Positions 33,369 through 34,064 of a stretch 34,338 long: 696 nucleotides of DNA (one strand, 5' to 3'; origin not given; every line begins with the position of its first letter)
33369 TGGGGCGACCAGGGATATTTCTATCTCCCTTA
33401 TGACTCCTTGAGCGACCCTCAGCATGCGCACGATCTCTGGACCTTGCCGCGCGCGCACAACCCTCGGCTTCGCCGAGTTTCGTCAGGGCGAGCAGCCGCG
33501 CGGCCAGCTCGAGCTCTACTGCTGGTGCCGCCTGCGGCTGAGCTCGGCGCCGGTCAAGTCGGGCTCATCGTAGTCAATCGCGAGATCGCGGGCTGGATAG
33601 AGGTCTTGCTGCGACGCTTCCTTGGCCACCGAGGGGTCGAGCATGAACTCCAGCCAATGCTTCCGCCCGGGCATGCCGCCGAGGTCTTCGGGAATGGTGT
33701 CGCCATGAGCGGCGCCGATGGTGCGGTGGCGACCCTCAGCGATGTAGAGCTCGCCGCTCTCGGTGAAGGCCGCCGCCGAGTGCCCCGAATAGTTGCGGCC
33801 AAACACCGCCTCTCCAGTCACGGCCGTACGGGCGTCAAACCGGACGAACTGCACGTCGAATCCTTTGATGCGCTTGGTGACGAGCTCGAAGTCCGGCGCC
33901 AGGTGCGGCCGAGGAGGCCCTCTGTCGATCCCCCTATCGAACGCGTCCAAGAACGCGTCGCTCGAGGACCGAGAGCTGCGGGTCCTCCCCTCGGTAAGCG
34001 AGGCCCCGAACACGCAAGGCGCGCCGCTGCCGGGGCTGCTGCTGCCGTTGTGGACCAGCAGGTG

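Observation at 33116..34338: Hint-domain toxin-like C-terminus with no recognisable immunity gene downstream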

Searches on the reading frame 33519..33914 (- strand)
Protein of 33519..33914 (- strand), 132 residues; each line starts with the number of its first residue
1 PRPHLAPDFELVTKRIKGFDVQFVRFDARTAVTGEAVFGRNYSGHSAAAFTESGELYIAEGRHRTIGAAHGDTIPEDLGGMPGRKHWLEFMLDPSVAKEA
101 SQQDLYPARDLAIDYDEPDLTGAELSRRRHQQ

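Call 30: search_solved_structures(query=A1, max_evalue=10, show_alignments=3)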
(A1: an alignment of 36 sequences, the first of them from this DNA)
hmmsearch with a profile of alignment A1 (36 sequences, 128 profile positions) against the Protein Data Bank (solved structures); distinct sequences matched with E-value up to 10: 11.
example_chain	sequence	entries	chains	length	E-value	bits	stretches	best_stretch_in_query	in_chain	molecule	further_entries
6awb_03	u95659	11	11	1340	0.13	15.3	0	34-82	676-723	DNA-directed RNA polymerase subunit beta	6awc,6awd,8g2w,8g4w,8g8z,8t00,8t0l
7mkn_C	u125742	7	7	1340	0.13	15.3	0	34-82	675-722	DNA-directed RNA polymerase subunit beta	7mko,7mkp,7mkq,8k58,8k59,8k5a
8g7e_I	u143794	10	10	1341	0.13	15.3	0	34-82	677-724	DNA-directed RNA polymerase subunit beta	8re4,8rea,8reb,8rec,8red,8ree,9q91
6n4c_C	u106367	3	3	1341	0.13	15.3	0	34-82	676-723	DNA-directed RNA polymerase subunit beta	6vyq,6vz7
10ma_I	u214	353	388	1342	0.13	15.3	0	34-82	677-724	DNA-directed RNA polymerase subunit beta | Escherichia coli RNA polymerase beta subunit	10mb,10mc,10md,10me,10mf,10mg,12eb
3lu0_C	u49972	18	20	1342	0.13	15.3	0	34-82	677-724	DNA-directed RNA polymerase subunit beta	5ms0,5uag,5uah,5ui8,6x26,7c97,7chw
5uaj_C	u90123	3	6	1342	0.13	15.3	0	34-82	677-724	DNA-directed RNA polymerase subunit beta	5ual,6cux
5uaq_C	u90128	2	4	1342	0.13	15.3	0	34-82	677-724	DNA-directed RNA polymerase subunit beta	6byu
8hkc_C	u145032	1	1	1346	0.13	15.3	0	34-82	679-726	DNA-directed RNA polymerase subunit beta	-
3hxj_A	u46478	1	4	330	0.2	14.7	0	7-39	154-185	Pyrrolo-quinoline quinone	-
2x8r_A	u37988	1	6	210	0.42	13.7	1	10-96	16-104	GLYCOSYL HYDROLASE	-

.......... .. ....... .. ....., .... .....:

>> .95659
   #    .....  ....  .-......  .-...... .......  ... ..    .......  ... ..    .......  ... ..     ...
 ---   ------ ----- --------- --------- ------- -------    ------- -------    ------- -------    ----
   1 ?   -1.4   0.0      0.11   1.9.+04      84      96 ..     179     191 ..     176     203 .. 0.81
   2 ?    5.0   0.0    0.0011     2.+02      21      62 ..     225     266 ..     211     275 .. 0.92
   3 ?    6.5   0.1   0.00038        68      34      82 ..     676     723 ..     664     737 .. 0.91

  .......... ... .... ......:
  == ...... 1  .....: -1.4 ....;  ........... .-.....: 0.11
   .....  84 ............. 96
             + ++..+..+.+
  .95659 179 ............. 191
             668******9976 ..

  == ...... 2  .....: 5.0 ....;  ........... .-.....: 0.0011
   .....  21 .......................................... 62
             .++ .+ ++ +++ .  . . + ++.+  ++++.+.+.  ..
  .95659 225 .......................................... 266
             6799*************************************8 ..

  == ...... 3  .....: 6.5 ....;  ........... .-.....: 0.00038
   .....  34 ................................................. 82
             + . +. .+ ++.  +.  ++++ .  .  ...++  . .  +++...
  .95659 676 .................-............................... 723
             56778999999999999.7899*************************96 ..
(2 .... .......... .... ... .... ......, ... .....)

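Call 31: search_protein_families(library=pfam, alignment_id=A1, max_evalue=1)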
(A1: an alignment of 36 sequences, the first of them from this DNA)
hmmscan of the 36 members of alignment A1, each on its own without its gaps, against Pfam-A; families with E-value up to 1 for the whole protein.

A. member 1, seq(132 aa): 1 family
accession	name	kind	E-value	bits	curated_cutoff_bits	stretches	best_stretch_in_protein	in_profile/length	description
PF07929.16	PRiA4_ORF3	-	0.035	14.3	26.6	1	68-104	122-158/173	Plasmid pRiA4b ORF-3-like protein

B. families by the number of members that match (of 36 scanned): 13 families
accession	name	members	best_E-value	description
PF05510.18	Sarcoglycan_2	2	0.074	Sarcoglycan alpha/epsilon N-terminal domain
PF07929.16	PRiA4_ORF3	1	0.035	Plasmid pRiA4b ORF-3-like protein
PF24582.1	DUF7609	1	0.039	Domain of unknown function (DUF7609)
PF18934.5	DUF5682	1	0.051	Family of unknown function (DUF5682)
PF19813.4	DUF6296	1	0.082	Family of unknown function (DUF6296)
PF16378.10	DUF4988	1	0.097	Domain of unknown function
PF18102.6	DTC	1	0.1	Deltex C-terminal domain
PF21656.2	DUF6859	1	0.12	Domain of unknown function (DUF6859)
PF14083.11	PGDYG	1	0.14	PGDYG protein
PF24793.1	GINT1_N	1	0.19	Glucosamine inositolphosphorylceramide transferase 1, N-terminal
PF22150.1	Tt1218-like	1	0.19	Type IV pilin Tt1218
PF21242.3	ECT2_PH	1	0.27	ECT2, PH domain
PF19484.4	DUF6020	1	0.37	Family of unknown function (DUF6020)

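Call 32: find_homologous_proteins(query=A1, max_evalue=0.001)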
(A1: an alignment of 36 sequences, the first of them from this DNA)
Query A1 (36 sequences) (132 aa, profile of the alignment): 6 proteins with E <= 0.001 among 1230 candidates.
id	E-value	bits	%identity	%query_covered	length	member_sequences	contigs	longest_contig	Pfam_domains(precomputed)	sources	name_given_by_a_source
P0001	5.2e-48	180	47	83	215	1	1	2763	-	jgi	jgi:RHS repeat-associated protein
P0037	6.5e-32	128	33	82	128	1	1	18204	-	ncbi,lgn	-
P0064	1.7e-23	101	33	70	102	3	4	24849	-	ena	-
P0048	4.7e-20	90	36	56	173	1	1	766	-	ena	-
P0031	1.2e-19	88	41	61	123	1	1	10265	-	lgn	-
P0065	2.6e-16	77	33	56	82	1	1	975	-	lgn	-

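Call 36: find_related_loci(query=A2, collection=genome_contigs, flank=6000)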
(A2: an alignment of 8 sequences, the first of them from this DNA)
Query A2 (132 aa) in genome_contigs; peptide patterns used: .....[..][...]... (x = any residue, [..] = any of these).
60 stretches matched a pattern; 4 encode a relative of the query (tblastn E <= 1e-3); 4 distinct loci.
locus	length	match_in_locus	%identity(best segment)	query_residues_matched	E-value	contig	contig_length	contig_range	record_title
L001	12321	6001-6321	45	24-130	3e-25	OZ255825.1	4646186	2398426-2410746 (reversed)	MAG: Ilyomonas sp. isolate 1cc465c8-f2b6-4024-b263-243e87c16243 genome assembly, chromosome: 1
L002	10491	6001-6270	46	24-116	1e-19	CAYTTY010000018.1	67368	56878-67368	MAG TPA_asm: uncultured Ignavibacteria bacterium isolate SRP141376_co2_295 genome assembly, contig: NODE_1071_length_673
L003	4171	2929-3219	42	21-119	3e-17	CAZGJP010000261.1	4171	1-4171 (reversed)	MAG TPA_asm: uncultured Lentisphaera sp. isolate binchicken_co26_109 genome assembly, contig: NODE_21719_length_4171_cov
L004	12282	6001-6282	45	24-120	1e-23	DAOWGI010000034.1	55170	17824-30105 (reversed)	MAG TPA_asm: candidate division FCPU426 bacterium isolate CSMAG_1987 CSMAG_1987_k141_1920873_length_55170_cov_20.5727, w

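Call 37: predict_structure(alignment_id=A1)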
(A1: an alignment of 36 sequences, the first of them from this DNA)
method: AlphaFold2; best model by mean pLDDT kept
length: 132 residues; sequences in the alignment: 36
mean_pLDDT: 89.0   pTM: 0.81
mean pLDDT of the five models: 89.0, 88.8, 88.2, 87.9, 87.5
residues with pLDDT >= 90: 94; 70-90: 27; 50-70: 7; < 50: 4
segments of 3 or more residues with pLDDT < 50: 1-4
pLDDT, mean of each block of 10 residues (from residue 1): 63 97 97 83 87 95 95 95 97 95 95 82 78 80
secondary structure, 60 per line:
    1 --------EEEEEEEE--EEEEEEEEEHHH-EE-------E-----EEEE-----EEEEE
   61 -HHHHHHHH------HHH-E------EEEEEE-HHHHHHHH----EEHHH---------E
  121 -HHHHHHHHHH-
elements in order: E9-16 E19-27 E47-50 E56-60 H62-69 E87-92 H94-101 H122-131

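Call 51: fold_search(model_id=the predicted structure, library=pdb)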
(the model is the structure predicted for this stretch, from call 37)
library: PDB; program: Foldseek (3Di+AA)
matches with E <= 10: 534; with E <= 0.001: 0
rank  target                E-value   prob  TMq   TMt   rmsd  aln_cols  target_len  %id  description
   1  8ee2_J                4.3e-01  0.44  0.16  0.08   5.4        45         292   11  Crystal Structure of Nanobody VHH219 Bound to Its Antigen PA14 Cif (released 2023-09-13)
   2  4dno_B                4.6e-01  0.41  0.16  0.08   5.2        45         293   11  Crystal structure of the CFTR inhibitory factor Cif with the E153Q mutation adducted with the 1,2-epoxyhexane hydrolys (released 2013-08-07)
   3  4dln_A                4.9e-01  0.25  0.15  0.07   9.6        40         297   18  Crystal structure of the CFTR inhibitory factor Cif with the D129S mutation (released 2013-08-07)
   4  4dmh_A                4.9e-01  0.25  0.16  0.07   9.6        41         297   17  Crystal structure of the CFTR inhibitory factor Cif with the H207A mutation (released 2013-08-07)
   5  5lkq_B                4.9e-01  0.08  0.16  0.13   9.9        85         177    7  Protease domain of RadA (released 2017-06-07)
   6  3kd2_A                5.2e-01  0.23  0.15  0.07   9.8        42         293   14  Crystal structure of the CFTR inhibitory factor Cif (released 2010-01-26)
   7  4dln_B                5.6e-01  0.23  0.15  0.07   9.6        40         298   18  Crystal structure of the CFTR inhibitory factor Cif with the D129S mutation (released 2013-08-07)
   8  5lkq_A                5.6e-01  0.09  0.20  0.17   8.8        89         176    9  Protease domain of RadA (released 2017-06-07)
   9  5tns_C                6.4e-01  0.33  0.16  0.08   5.2        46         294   11  Crystal structure of the D129S mutant of the CFTR inhibitory factor Cif containing 1,2-Epoxycyclohexane (released 2017-10-11)
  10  4dm7_D                6.8e-01  0.33  0.16  0.08   5.2        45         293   11  Crystal structure of the CFTR inhibitory factor Cif with the E153D mutation (released 2013-08-07)
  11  4dm7_B                6.8e-01  0.33  0.16  0.08   5.2        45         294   11  Crystal structure of the CFTR inhibitory factor Cif with the E153D mutation (released 2013-08-07)
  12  4dln_D                6.8e-01  0.33  0.16  0.08   5.2        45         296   11  Crystal structure of the CFTR inhibitory factor Cif with the D129S mutation (released 2013-08-07)
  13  4ehb_A                6.8e-01  0.21  0.15  0.07   9.6        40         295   18  Crystal structure of the CFTR inhibitory factor Cif with the D129S mutation bound to epoxyhexane (released 2013-08-07)
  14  3pi6_A                6.8e-01  0.21  0.15  0.07   9.7        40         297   18  Crystal structure of the CFTR inhibitory factor Cif with the H177Y mutation (released 2011-09-21)
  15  9j5c                  6.8e-01  0.08  0.17  0.09   9.7        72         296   14  ESTS1 phthalate ester degrading esterase from Sulfobacillus acidophilus in complex with diethylhexyl phthalate (released 2024-12-25)
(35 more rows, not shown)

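Call 54: find_related_loci(query=A2, collection=metagenome_contigs, flank=4000)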
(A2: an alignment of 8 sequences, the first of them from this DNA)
Query A2 (132 aa) in metagenome_contigs; peptide patterns used: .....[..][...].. (x = any residue, [..] = any of these).
384 stretches matched a pattern; 4 encode a relative of the query (tblastn E <= 1e-3); 4 distinct loci.
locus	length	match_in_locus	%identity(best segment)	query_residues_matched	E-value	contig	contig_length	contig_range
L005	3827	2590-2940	45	1-120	6e-27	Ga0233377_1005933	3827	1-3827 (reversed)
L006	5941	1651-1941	47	21-120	2e-25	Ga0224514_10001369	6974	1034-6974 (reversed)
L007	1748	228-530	45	21-124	4e-24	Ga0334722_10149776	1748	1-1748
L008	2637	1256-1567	46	24-130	4e-23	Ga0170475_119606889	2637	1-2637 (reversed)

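Call 57: search_protein_families(library=pfam, proteins=[L002:6369-7013:+, L003:3240-3818:+, L005:2936-3517:+, L007:569-1174:+, L008:1585-2187:+, L006:2379-2879:+], max_evalue=1)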
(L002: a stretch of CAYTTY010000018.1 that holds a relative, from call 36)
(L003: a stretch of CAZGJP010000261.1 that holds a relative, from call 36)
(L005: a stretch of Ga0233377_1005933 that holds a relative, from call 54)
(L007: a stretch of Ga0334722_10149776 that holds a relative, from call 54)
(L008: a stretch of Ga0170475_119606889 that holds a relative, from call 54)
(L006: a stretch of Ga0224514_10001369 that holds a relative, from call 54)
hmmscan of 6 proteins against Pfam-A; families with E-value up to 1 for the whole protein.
L002:6369-7013:+ (214 aa): 0 families

L003:3240-3818:+ (192 aa): 3 families
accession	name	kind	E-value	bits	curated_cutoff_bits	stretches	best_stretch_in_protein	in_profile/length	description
PF00498.31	FHA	-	0.0035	18.2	20.7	1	74-119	2-46/67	FHA domain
PF25711.1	crAss_THB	-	0.0065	16.9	27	0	18-51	35-68/113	Crassvirus tail hub protein B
PF16697.10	Yop-YscD_cpl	-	0.21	12.3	33.2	1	66-118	12-62/94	Inner membrane component of T3SS, cytoplasmic domain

L005:2936-3517:+ (193 aa): 0 families

L007:569-1174:+ (201 aa): 1 family
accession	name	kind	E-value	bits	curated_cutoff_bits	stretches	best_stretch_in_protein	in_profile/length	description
PF00498.31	FHA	-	0.11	13.4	20.7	1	63-109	3-46/67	FHA domain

L008:1585-2187:+ (200 aa): 1 family
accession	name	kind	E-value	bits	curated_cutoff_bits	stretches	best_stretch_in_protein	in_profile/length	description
PF15712.10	NPAT_C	-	0.08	11.8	27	1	127-151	551-574/680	NPAT C terminus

L006:2379-2879:+ (166 aa): 3 families
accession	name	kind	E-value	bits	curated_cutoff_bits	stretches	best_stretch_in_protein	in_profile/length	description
PF03978.18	Borrelia_REV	-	0.13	12.5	27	0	69-101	5-37/181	Borrelia burgdorferi REV protein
PF05145.17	AbrB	-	0.29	10.5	29.2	1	39-99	20-80/314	Transition state regulatory protein AbrB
PF12699.13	phiKZ_IP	-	0.33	10.5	27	1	93-123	112-142/387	phiKZ-like phage internal head proteins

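Call 62: find_encoding_contigs(protein=P0064, flank=4000, max_places=3)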
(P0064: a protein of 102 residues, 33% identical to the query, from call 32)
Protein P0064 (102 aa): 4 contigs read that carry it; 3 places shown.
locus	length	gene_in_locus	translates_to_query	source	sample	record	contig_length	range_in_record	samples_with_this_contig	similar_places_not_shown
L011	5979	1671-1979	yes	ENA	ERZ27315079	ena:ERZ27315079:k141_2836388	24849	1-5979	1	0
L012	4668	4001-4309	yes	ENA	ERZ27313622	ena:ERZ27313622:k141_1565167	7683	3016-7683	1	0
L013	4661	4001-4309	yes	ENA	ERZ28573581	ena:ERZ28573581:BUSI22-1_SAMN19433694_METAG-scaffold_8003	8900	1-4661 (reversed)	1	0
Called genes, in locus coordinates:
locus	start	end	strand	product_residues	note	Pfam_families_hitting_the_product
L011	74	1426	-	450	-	PF05598:DUF772, PF01609:DDE_Tnp_1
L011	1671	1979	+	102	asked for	-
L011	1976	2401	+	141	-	PF17874:TPR_MalT (weak), PF14559:TPR_19 (faint)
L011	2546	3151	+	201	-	-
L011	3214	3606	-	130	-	PF00011:HSP20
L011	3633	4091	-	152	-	PF00011:HSP20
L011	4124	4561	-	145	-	-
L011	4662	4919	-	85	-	-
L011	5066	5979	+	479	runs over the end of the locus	-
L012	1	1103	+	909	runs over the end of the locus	PF02985:HEAT (faint), PF13646:HEAT_2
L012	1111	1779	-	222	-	-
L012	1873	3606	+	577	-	PF00498:FHA, PF16697:Yop-YscD_cpl, PF00158:Sigma54_activat, PF14532:Sigma54_activ_2, PF07728:AAA_5 (weak), PF25601:AAA_lid_14, PF02954:HTH_8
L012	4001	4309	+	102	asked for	-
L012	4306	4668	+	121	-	?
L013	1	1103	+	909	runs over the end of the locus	PF02985:HEAT (faint), PF13646:HEAT_2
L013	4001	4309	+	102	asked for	-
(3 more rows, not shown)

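Call 78: search_protein_families(library=phrogs, alignment_id=A1, max_evalue=1)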
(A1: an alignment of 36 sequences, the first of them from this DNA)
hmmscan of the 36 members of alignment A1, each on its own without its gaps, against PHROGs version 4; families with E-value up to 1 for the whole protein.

A. member 1, seq(132 aa): 0 families

B. families by the number of members that match (of 36 scanned): 11 families
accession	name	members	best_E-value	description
phrog_27050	-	1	0.038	-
phrog_11465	-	1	0.11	-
phrog_23077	-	1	0.11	-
phrog_12645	-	1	0.19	-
phrog_29824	-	1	0.22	-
phrog_2057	-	1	0.22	-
phrog_21252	-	1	0.31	-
phrog_10544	-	1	0.38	-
phrog_3623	-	1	0.46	-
phrog_30943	-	1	0.47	-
phrog_22063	-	1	0.96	-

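Call 79: search_protein_families(library=ncbifam, alignment_id=A1, max_evalue=1)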
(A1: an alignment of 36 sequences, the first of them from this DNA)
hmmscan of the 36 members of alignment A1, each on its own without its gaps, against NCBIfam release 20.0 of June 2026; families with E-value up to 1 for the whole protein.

A. member 1, seq(132 aa): 0 families

B. families by the number of members that match (of 36 scanned): 4 families
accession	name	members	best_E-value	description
NF008925.0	PRK12285.1-2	1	0.011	tryptophan--tRNA ligase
NF001222.0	PRK00199.1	1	0.11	integration host factor subunit beta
TIGR00988.1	hip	1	0.12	integration host factor subunit beta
NF007067.0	PRK09512.1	1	0.27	ribose ABC transporter permease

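Call 99: search_dna_similar(query=window:33519-33914:-, collection=plasmids, mode=protein, max_evalue=0.001, max_rows=15)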
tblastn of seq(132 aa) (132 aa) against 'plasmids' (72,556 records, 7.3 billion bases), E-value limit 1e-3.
No match.
